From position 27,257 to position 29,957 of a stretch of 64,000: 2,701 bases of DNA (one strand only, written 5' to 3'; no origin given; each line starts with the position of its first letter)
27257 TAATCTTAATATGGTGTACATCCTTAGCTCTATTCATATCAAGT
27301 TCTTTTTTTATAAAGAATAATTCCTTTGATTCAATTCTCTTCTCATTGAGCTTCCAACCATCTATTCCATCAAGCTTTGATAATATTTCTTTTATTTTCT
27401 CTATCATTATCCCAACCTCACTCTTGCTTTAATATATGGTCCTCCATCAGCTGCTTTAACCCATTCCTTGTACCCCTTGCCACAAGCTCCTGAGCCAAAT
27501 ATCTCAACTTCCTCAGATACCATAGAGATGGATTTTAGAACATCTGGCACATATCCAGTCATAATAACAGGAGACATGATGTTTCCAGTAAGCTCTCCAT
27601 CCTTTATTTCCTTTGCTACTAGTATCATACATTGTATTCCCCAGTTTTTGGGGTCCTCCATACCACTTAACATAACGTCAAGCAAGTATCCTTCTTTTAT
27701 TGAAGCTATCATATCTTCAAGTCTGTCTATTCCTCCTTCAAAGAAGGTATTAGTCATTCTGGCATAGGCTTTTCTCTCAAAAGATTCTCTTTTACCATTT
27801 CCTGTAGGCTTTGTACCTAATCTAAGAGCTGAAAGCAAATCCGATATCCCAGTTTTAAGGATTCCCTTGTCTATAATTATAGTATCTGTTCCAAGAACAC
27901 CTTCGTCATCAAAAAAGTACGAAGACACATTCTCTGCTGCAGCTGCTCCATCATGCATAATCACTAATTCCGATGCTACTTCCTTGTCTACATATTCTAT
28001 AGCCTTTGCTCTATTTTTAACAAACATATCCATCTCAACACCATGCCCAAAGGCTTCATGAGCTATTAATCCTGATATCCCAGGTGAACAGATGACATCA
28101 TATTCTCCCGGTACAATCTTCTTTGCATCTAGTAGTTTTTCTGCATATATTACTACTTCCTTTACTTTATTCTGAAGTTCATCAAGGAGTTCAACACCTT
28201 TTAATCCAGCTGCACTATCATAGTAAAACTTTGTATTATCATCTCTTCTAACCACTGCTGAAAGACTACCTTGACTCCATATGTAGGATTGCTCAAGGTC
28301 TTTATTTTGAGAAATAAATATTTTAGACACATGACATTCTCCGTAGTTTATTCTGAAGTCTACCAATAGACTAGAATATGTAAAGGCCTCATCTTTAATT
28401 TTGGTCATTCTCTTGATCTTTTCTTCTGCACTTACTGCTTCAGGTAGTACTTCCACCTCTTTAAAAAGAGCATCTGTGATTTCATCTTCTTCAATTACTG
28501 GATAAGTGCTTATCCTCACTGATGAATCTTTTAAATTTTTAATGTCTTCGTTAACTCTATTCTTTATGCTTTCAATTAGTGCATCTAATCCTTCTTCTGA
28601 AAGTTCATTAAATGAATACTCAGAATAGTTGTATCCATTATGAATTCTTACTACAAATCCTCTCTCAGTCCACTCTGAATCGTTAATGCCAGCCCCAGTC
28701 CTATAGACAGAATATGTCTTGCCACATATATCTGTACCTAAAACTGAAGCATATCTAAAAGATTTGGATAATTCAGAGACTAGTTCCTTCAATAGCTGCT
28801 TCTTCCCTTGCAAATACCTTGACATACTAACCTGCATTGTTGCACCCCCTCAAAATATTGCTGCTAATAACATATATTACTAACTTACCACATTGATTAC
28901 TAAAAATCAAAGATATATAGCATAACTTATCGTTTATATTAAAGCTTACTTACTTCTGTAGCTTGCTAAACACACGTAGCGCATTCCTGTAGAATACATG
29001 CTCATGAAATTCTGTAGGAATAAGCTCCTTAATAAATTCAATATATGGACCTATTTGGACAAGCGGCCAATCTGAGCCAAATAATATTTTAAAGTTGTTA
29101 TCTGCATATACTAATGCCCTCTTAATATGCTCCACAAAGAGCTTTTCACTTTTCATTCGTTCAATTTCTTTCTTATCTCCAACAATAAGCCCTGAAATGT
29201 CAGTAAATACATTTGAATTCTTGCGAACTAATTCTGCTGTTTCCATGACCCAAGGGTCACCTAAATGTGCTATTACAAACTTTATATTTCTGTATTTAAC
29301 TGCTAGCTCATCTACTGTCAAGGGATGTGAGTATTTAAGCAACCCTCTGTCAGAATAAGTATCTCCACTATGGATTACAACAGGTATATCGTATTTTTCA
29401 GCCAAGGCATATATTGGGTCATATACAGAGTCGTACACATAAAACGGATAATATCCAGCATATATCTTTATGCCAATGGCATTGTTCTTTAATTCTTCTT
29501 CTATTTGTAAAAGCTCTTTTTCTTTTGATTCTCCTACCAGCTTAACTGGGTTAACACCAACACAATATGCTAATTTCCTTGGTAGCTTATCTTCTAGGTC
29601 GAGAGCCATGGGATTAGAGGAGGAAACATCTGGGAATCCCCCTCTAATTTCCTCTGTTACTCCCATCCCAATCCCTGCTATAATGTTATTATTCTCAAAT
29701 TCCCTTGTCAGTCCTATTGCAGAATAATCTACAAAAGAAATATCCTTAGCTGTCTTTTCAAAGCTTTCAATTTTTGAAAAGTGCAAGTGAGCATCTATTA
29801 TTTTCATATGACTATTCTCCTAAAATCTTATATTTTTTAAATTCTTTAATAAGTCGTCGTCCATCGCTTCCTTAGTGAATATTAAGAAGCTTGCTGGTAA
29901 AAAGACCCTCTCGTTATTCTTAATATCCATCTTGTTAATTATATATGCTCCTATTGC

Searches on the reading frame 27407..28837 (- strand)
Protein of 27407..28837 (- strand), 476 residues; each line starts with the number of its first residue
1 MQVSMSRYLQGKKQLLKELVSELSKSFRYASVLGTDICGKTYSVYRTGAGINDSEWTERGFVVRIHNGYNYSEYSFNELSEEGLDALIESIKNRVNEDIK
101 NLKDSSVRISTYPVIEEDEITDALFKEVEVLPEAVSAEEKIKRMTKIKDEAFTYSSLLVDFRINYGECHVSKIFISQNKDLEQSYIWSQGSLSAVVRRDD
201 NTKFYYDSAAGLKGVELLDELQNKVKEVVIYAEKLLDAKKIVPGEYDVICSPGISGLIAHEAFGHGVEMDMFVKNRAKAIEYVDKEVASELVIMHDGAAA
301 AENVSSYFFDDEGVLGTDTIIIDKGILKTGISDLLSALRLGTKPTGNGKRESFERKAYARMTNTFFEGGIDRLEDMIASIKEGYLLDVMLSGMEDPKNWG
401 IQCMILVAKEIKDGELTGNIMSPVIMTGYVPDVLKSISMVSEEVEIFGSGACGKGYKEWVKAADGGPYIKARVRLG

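Call 7: search_protein_families(library=pfam, proteins=[window:27407-28837:-], max_evalue=0.001)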
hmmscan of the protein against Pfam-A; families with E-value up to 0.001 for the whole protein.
window:27407-28837:- (476 aa): 2 families
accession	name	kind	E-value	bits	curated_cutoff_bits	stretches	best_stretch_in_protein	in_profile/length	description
PF19289.4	PmbA_TldD_3rd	-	3.5e-42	144.5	22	1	243-452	1-208/220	PmbA/TldA metallopeptidase C-terminal domain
PF19290.4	PmbA_TldD_2nd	-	0.00051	20.9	20.9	0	132-230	3-103/109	PmbA/TldA metallopeptidase central domain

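Call 35: search_protein_families(library=ncbifam, proteins=[window:27407-28837:-], max_evalue=0.001)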
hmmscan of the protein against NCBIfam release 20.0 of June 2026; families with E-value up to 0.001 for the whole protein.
window:27407-28837:- (476 aa): 3 families
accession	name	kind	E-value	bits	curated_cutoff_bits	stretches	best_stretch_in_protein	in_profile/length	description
NF040952.1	Arch_mtprotase_TldD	equivalog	1.4e-57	195.4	635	1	55-475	39-442/443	zinc metalloprotease TldD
NF008006.0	PRK10735.1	equivalog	6e-29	100.8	513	1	224-456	226-458/481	metalloprotease TldD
NF008268.0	PRK11040.1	equivalog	7.4e-06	24.9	438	1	132-347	125-340/446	metalloprotease PmbA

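Call 61: search_protein_families(library=padloc, proteins=[window:27407-28837:-], max_evalue=0.01)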
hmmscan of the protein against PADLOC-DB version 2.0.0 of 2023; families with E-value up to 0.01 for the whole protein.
window:27407-28837:- (476 aa): 1 family
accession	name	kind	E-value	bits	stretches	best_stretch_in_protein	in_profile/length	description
PDLC00169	HamA1|HamA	-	0.0016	15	1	70-129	425-482/483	DUF1837 domain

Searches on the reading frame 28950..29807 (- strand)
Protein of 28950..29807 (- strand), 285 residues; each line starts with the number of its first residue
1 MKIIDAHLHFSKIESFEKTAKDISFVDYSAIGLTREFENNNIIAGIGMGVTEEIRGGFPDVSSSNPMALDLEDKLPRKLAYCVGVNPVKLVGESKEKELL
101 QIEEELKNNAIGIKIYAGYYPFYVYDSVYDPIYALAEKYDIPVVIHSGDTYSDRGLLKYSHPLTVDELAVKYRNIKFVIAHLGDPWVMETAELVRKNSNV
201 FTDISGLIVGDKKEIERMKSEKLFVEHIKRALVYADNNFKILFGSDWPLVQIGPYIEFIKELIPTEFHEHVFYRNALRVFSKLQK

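Call 7: search_protein_families(library=pfam, proteins=[window:28950-29807:-], max_evalue=0.001)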
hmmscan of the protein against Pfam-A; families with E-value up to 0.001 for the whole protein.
window:28950-29807:- (285 aa): 2 families
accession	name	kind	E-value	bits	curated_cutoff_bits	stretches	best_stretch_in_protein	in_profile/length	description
PF04909.20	Amidohydro_2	-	4.1e-26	92.8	26.4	1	88-280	84-287/289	Amidohydrolase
PF01026.27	TatD_DNase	-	3.9e-08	33.4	27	1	4-182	1-154/253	TatD related DNase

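Call 34: search_solved_structures(query=window:28950-29807:-, max_evalue=0.01)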
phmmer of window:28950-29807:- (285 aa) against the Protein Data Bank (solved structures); distinct sequences matched with E-value up to 0.01: 1.
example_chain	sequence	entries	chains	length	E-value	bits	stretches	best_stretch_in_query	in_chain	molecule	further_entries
3irs_A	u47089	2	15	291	5.2e-06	29.5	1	81-280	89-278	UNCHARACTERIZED PROTEIN BB4693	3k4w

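Call 35: search_protein_families(library=ncbifam, proteins=[window:28950-29807:-], max_evalue=0.001)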
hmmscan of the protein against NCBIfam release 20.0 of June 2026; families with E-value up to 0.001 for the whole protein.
window:28950-29807:- (285 aa): 0 families

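Call 61: search_protein_families(library=padloc, proteins=[window:28950-29807:-], max_evalue=0.01)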
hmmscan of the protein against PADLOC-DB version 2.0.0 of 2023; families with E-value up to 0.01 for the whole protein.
window:28950-29807:- (285 aa): 0 families

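Call 85: search_solved_structures(query=A4, max_evalue=0.01)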
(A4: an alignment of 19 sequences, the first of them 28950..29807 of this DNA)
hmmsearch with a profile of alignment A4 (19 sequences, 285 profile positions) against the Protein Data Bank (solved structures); distinct sequences matched with E-value up to 0.01: 2.
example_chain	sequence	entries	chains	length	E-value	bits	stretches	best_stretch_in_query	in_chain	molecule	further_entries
3irs_A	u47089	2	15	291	7.4e-07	32.2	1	118-277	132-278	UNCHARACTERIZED PROTEIN BB4693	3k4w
1j6o_A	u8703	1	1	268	0.00049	22.9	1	67-151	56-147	TatD-related deoxyribonuclease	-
